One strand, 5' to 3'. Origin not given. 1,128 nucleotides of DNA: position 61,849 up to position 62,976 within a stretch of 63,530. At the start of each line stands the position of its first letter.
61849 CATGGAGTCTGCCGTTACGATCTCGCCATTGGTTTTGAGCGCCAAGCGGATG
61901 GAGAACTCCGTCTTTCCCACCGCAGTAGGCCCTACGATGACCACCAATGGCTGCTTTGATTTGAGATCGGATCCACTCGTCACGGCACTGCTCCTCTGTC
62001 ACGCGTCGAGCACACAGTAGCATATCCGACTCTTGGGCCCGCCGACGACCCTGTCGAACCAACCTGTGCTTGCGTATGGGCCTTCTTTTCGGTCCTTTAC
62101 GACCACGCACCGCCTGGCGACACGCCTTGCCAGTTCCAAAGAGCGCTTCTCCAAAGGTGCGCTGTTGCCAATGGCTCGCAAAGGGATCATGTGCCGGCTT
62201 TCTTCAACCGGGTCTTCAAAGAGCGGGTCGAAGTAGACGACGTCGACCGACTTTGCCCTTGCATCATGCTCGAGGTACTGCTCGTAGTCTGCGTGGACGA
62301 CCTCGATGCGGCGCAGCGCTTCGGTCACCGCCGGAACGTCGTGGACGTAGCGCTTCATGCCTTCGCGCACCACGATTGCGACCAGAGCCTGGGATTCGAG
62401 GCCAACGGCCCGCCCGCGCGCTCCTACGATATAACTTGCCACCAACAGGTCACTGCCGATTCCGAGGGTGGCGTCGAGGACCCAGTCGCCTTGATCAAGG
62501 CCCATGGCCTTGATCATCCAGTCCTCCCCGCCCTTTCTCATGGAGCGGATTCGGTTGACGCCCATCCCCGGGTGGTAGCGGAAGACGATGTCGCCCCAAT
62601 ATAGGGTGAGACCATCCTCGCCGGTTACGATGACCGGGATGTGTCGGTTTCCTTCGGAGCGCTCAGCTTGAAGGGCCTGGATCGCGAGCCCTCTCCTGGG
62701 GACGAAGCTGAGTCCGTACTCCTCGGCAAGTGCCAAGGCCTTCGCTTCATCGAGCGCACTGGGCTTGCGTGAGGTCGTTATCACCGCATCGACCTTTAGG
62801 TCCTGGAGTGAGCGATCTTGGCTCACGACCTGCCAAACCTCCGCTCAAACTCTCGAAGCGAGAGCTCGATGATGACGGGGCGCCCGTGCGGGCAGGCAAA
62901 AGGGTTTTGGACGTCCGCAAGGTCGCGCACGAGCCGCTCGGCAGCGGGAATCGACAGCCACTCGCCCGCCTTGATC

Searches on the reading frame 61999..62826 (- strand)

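Call 71: search_protein_families(library=pfam, proteins=[window:61999-62826:-], max_evalue=0.00001)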
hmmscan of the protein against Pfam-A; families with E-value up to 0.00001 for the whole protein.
window:61999-62826:- (275 aa): 1 family
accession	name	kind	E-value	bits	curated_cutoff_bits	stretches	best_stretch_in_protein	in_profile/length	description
PF04445.19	SAM_MT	-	7.9e-14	52.1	26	1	94-249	51-206/230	Putative SAM-dependent methyltransferase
